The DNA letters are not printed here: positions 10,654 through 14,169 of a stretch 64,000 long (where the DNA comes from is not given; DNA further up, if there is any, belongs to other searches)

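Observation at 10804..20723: Unexplained six-gene operon: cobB, two Cys-cluster proteins, an M6-like protease lipoprotein, and two giant proteins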

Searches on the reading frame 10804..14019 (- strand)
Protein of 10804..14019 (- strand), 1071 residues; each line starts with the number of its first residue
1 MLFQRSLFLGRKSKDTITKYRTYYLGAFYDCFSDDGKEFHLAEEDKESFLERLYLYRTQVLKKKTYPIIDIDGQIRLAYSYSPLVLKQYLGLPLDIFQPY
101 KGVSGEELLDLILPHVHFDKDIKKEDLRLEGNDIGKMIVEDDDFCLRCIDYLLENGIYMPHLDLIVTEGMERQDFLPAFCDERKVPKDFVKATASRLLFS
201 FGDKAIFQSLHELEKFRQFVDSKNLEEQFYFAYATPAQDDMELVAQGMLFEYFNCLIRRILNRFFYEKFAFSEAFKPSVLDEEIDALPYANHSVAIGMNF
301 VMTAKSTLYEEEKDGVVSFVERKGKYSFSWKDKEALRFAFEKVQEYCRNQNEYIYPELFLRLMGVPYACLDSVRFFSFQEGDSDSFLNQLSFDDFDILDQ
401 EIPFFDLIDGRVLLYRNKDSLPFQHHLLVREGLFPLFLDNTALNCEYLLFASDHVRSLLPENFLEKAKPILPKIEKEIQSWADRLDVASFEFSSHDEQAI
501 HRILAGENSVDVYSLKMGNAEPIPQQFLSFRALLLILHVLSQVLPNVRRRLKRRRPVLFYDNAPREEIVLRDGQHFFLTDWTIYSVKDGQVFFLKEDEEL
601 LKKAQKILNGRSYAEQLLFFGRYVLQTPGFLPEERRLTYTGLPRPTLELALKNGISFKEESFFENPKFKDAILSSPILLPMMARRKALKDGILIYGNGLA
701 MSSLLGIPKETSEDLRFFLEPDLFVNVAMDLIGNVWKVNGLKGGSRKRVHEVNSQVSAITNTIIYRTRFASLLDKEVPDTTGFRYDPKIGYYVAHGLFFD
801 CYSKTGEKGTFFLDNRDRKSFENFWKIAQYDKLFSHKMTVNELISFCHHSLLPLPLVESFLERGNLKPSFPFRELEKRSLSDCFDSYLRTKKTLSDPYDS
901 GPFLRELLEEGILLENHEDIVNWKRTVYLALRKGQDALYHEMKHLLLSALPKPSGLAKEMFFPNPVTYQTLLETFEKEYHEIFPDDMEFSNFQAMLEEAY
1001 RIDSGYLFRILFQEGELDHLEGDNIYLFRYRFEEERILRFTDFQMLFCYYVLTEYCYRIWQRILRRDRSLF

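Call 4: search_protein_families(library=pfam, proteins=[window:10804-14019:-], max_evalue=0.1)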
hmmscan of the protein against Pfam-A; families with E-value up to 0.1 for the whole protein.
window:10804-14019:- (1071 aa): 0 families

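Call 5: search_protein_families(library=padloc, proteins=[window:10804-14019:-], max_evalue=0.1)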
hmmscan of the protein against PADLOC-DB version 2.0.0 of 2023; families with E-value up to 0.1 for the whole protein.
window:10804-14019:- (1071 aa): 0 families

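Call 9: search_protein_families(library=ncbifam, proteins=[window:10804-14019:-], max_evalue=0.1)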
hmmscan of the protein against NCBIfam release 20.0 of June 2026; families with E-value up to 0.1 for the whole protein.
window:10804-14019:- (1071 aa): 0 families

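Call 10: search_protein_families(library=phrogs, proteins=[window:10804-14019:-], max_evalue=0.1)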
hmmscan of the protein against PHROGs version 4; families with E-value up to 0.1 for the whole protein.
window:10804-14019:- (1071 aa): 0 families

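Call 20: search_solved_structures(query=A2, max_evalue=1)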
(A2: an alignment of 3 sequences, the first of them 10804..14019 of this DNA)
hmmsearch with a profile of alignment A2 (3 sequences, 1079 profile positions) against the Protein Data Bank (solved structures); distinct sequences matched with E-value up to 1: 0.
